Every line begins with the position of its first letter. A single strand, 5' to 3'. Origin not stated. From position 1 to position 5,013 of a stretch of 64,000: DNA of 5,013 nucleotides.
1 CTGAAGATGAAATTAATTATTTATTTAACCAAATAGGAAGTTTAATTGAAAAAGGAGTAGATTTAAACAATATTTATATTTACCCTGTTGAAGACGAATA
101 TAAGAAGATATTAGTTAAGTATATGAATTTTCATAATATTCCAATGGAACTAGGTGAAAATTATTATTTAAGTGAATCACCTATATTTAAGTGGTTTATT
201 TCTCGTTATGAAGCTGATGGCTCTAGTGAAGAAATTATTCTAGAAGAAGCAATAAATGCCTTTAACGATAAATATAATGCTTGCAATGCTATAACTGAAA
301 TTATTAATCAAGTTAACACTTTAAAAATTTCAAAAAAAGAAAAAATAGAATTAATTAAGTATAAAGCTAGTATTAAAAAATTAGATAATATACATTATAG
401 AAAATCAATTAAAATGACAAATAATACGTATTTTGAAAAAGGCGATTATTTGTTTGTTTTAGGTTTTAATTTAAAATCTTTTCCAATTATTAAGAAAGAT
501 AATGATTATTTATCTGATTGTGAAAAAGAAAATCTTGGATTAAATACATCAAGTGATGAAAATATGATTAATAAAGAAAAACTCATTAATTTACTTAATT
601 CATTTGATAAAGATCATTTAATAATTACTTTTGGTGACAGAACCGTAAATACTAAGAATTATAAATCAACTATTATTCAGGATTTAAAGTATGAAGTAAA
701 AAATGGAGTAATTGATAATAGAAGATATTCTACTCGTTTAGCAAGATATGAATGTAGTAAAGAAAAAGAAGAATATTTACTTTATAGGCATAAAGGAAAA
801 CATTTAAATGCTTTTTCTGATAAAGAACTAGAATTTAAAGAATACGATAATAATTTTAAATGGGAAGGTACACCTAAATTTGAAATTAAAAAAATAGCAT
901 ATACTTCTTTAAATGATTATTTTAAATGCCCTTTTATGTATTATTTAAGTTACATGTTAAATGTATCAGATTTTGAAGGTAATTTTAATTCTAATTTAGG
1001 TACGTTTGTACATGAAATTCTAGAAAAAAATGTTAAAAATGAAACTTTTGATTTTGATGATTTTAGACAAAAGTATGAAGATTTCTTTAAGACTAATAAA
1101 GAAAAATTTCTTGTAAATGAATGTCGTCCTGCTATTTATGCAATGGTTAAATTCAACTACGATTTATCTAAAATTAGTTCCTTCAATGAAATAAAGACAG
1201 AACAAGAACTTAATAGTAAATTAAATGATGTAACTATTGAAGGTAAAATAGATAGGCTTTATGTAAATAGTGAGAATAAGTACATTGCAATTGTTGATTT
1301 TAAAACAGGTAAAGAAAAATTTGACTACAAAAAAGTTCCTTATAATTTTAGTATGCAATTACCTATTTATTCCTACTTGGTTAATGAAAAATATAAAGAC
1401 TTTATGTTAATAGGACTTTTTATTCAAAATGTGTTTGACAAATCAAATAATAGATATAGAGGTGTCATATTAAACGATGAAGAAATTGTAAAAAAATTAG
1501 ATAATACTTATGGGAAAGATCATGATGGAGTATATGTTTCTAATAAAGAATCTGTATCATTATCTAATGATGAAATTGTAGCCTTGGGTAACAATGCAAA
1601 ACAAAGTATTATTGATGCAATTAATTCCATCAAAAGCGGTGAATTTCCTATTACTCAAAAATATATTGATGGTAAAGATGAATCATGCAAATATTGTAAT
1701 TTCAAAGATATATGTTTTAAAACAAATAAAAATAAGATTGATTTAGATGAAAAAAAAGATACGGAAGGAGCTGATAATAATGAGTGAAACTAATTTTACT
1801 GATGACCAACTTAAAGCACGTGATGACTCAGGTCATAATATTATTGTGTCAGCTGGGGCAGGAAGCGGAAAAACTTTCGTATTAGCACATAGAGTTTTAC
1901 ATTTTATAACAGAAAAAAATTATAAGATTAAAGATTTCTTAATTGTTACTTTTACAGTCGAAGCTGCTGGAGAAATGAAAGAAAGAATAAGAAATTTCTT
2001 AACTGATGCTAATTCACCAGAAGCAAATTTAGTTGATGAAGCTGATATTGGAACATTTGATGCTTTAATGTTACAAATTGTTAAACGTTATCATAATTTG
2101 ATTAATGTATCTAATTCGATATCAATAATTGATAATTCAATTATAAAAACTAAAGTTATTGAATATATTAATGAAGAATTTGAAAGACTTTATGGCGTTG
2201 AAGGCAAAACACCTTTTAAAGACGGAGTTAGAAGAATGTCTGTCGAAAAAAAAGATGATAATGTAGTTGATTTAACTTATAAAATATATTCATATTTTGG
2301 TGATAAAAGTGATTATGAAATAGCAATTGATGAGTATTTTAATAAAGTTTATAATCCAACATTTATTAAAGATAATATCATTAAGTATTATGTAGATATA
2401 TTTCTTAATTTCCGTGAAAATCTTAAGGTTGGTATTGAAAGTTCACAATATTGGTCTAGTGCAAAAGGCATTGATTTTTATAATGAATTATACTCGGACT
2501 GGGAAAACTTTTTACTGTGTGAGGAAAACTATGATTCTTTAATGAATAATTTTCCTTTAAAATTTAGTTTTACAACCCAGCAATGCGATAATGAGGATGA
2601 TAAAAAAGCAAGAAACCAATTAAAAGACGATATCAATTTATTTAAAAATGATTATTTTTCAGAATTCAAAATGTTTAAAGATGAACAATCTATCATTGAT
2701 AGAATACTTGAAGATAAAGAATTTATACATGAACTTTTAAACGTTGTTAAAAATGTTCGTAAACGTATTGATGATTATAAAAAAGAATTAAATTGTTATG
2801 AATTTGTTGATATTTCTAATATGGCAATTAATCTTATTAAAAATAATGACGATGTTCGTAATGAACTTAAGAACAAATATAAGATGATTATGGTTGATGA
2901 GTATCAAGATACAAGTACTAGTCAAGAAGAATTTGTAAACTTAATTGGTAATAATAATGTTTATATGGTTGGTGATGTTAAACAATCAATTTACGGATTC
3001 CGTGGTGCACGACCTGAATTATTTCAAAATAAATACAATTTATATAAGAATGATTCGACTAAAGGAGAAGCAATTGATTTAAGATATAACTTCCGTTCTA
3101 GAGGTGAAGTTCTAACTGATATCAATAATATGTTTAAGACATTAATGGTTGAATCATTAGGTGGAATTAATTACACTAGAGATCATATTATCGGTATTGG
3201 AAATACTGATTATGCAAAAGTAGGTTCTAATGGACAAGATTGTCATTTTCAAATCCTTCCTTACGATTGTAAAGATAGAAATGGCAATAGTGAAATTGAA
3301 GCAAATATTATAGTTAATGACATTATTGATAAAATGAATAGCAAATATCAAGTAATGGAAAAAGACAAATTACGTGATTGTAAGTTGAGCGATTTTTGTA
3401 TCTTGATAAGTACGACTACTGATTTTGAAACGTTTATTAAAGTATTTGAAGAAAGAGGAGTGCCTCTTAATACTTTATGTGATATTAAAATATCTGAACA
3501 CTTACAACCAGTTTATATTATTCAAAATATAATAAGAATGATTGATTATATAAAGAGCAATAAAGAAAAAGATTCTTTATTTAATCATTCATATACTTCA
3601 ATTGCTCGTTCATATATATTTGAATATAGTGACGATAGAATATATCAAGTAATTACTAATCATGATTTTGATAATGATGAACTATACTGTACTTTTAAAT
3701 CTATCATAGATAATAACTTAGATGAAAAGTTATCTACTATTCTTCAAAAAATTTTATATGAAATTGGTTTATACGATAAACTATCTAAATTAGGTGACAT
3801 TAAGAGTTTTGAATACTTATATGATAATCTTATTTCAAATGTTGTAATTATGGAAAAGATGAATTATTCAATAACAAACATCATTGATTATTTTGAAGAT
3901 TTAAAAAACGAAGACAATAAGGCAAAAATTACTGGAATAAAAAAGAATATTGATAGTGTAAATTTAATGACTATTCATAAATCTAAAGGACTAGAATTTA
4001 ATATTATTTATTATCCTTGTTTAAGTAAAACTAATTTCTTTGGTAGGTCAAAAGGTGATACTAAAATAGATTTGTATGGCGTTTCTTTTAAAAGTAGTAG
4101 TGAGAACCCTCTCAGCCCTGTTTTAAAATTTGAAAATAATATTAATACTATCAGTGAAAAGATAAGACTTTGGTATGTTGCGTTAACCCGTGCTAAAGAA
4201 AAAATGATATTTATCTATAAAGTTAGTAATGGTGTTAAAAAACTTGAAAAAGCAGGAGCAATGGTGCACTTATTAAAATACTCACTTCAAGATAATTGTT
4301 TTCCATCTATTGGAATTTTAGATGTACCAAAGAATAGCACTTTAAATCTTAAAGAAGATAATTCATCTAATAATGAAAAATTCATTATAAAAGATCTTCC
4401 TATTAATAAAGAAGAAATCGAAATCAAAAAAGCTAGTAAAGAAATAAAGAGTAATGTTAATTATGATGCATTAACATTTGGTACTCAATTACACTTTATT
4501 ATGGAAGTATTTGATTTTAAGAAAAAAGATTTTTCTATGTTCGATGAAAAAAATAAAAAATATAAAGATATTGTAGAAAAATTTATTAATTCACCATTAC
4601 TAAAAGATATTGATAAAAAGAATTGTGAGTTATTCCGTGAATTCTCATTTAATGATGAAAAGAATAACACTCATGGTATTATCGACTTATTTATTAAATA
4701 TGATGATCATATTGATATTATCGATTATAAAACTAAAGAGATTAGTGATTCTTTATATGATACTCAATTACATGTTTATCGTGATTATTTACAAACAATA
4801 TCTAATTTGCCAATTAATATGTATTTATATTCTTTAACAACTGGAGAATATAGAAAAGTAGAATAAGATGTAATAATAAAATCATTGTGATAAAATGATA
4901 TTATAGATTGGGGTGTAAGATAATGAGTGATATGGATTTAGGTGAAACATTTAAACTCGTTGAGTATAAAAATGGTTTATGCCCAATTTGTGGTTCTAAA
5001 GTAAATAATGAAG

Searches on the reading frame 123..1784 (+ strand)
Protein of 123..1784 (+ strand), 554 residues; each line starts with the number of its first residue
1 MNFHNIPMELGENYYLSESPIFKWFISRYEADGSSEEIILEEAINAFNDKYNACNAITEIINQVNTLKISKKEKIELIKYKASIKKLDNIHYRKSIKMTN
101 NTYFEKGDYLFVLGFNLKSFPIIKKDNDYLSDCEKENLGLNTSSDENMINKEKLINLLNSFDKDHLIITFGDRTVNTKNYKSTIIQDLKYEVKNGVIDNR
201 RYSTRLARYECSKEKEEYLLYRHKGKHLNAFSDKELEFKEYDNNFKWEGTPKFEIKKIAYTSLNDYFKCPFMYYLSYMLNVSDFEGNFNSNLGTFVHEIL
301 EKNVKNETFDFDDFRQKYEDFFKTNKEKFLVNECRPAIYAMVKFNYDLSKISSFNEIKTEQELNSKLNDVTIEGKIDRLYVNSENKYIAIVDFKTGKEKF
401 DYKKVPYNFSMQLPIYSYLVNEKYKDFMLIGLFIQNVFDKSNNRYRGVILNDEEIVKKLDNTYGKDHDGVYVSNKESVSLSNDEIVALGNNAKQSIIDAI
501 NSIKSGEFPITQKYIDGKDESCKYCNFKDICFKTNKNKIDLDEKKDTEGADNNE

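Call 9: search_protein_families(library=pfam, proteins=[window:123-1784:+], max_evalue=0.001)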
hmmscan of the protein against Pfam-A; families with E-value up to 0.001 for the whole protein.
window:123-1784:+ (554 aa): 3 families
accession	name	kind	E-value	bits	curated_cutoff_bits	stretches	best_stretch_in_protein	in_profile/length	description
PF12705.13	PDDEXK_1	-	1.5e-28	100.8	22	1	258-531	2-246/247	PD-(D/E)XK nuclease superfamily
PF10926.14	DUF2800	-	0.00017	21.3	21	0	290-398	33-142/368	Protein of unknown function (DUF2800)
PF08696.17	Dna2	-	0.00045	20.4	22.4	0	258-357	56-153/204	DNA replication factor Dna2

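Call 53: search_protein_families(library=padloc, alignment_id=A3, max_evalue=1e-10)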
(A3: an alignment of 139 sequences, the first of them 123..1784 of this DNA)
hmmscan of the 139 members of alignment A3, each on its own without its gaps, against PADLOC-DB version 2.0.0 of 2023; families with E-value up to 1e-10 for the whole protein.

A. member 1, window:123-1784:+ (554 aa): 0 families

B. families by the number of members that match (of 139 scanned): 107 families (the first 25 are shown)
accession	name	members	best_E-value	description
PDLC04135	mad3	3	4e-33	mads_3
PDLC04140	mad8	3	2.1e-15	mads_8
PDLC00117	GajB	2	3e-48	UrvD helicase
PDLC03802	RTasHel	2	1.2e-41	DRT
PDLC00103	GajB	2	1.8e-40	UrvD helicase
PDLC00114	GajB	2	1e-33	UrvD helicase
PDLC00121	GajB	2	1.4e-33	UrvD helicase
PDLC00132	GajB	2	3.9e-32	UrvD helicase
PDLC00122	GajB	2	1.4e-30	UrvD helicase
PDLC00123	GajB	2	1.3e-28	UrvD helicase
PDLC00107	GajB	2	4.3e-28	UrvD helicase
PDLC00130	GajB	2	1.5e-25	UrvD helicase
PDLC00134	GajB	2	9.8e-25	UrvD helicase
PDLC00129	GajB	2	1e-24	UrvD helicase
PDLC00138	GajB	2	1.7e-24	UrvD helicase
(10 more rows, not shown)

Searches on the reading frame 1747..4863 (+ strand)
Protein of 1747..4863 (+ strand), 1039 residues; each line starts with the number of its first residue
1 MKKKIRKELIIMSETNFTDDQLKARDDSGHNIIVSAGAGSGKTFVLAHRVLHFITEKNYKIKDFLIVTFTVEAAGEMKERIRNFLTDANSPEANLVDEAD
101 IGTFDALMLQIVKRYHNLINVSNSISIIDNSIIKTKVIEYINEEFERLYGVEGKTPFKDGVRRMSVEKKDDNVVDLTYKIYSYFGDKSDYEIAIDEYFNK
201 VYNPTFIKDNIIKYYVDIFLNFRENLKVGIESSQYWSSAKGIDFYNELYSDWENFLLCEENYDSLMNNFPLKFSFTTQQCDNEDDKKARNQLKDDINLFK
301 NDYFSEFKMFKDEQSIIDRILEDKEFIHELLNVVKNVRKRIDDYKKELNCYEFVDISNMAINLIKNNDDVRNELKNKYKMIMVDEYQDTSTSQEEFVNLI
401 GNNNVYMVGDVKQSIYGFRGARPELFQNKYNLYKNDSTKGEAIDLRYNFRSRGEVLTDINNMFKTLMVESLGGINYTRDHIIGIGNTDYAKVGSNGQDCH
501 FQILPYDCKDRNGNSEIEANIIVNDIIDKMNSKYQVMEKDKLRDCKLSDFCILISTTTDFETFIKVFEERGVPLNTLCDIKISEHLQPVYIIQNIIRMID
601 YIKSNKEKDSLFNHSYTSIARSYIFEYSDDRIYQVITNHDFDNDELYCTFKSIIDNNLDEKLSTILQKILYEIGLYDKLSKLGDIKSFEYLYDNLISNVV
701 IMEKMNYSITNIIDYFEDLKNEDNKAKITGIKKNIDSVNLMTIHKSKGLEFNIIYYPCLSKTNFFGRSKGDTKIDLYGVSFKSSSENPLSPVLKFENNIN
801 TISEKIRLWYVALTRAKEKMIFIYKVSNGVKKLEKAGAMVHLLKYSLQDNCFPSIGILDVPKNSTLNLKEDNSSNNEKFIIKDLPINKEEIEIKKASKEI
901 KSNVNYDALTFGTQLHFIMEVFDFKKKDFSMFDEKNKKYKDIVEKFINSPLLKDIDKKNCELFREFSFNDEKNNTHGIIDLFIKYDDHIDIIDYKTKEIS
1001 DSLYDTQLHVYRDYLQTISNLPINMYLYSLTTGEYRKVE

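Call 9: search_protein_families(library=pfam, proteins=[window:1747-4863:+], max_evalue=0.001)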
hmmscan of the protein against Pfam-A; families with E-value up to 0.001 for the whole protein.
window:1747-4863:+ (1039 aa): 7 families
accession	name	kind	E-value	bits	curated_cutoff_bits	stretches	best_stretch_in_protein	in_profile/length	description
PF00580.27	UvrD-helicase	-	1.6e-52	179.3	23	1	19-433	3-270/271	UvrD/REP helicase N-terminal domain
PF13361.12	UvrD_C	-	2.2e-17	64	25.6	1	445-825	3-348/350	UvrD-like helicase C-terminal domain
PF13245.12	AAA_19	-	4.3e-17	63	25.1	1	30-419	12-134/134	AAA domain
PF13538.12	UvrD_C_2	-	4.7e-06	26.8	27.4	0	740-756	4-20/52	UvrD-like helicase C-terminal domain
PF01443.25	Viral_helicase1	-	8.7e-06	26.1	21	0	32-99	1-68/228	Viral superfamily 1 RNA helicase core domain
PF12705.13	PDDEXK_1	-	5.8e-05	23.6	22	1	936-1030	86-189/247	PD-(D/E)XK nuclease superfamily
PF00270.35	DEAD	-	0.00037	20.7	26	0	28-88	13-72/167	DEAD/DEAH box helicase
